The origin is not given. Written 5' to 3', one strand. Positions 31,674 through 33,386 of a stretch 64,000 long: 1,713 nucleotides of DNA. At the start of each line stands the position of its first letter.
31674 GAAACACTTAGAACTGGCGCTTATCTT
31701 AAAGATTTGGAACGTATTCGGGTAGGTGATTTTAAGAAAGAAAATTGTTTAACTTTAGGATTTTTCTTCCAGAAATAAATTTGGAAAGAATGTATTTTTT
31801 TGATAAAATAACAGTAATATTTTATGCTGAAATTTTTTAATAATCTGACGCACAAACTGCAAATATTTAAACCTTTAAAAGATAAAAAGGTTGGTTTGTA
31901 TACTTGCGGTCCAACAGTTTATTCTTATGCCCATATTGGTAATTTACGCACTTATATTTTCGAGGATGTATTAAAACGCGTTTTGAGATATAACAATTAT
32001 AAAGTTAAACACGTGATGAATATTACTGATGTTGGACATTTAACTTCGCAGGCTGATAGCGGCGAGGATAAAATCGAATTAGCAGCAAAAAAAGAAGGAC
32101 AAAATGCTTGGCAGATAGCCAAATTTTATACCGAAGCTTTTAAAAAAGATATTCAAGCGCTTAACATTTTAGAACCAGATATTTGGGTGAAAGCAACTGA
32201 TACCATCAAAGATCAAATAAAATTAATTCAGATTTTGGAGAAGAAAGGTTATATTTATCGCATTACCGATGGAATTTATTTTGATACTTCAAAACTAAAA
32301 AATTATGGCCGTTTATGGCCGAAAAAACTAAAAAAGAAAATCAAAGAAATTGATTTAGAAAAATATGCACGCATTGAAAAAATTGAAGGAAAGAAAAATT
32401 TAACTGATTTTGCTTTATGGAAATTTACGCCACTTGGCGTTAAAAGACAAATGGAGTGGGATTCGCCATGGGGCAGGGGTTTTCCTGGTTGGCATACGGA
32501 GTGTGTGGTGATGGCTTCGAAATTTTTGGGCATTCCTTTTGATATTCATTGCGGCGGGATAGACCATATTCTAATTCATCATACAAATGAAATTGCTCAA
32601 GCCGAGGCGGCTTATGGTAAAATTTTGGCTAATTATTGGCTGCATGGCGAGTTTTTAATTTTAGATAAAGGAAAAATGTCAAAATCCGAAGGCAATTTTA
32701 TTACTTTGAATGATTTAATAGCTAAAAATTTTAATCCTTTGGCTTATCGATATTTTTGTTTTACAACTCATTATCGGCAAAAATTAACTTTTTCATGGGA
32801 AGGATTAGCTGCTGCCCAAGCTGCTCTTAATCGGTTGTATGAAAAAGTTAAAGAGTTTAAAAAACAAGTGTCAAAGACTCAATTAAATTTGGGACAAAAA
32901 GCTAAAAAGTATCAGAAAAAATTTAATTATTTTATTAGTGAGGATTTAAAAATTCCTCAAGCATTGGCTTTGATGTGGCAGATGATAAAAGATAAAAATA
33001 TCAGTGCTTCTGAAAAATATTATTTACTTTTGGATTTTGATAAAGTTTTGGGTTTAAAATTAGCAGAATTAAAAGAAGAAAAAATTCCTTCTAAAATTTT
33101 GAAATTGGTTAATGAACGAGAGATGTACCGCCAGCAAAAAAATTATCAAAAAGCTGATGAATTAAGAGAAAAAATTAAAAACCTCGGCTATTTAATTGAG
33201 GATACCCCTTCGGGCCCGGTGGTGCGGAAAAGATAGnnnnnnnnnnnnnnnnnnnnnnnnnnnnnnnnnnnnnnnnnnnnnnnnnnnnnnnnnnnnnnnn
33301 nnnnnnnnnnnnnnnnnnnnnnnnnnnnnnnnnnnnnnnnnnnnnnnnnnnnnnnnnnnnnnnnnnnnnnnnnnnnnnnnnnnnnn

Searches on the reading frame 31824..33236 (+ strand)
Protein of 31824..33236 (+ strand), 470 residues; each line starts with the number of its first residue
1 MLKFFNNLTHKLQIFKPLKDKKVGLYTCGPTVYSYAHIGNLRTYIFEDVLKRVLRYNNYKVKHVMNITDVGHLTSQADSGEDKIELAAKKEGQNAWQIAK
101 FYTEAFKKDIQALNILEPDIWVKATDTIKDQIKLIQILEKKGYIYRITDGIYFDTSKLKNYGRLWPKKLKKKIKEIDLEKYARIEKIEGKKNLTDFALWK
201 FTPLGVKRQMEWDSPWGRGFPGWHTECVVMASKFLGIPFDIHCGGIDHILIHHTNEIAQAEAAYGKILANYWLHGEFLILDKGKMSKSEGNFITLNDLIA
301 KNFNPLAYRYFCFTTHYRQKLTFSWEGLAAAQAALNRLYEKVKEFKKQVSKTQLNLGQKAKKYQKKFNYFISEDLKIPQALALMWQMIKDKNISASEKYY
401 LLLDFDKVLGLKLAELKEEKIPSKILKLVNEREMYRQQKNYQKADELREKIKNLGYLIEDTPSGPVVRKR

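Call 3: search_protein_families(library=pfam, proteins=[window:31824-33236:+], max_evalue=1)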
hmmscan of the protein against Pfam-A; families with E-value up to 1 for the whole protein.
window:31824-33236:+ (470 aa): 6 families
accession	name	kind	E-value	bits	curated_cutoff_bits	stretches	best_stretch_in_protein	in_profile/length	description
PF01406.26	tRNA-synt_1e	-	9.4e-94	314.6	27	1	15-332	2-300/301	tRNA synthetases class I (C) catalytic domain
PF09334.17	tRNA-synt_1g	-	3e-15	56.3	20.1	2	34-159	12-128/391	tRNA synthetases class I (M)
PF01921.24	tRNA-synt_1f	-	6.9e-07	28.9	27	1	276-350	273-345/360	tRNA synthetases class I (K)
PF23493.1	CysS_C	-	0.0005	20.6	23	1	421-463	4-46/51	Cysteinyl-tRNA ligase anticodon binding domain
PF00410.24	Ribosomal_S8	-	0.2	12.1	24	0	436-464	77-105/126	Ribosomal protein S8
PF19111.5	DUF5798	-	0.87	10.3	27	0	336-357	18-39/89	Family of unknown function (DUF5798)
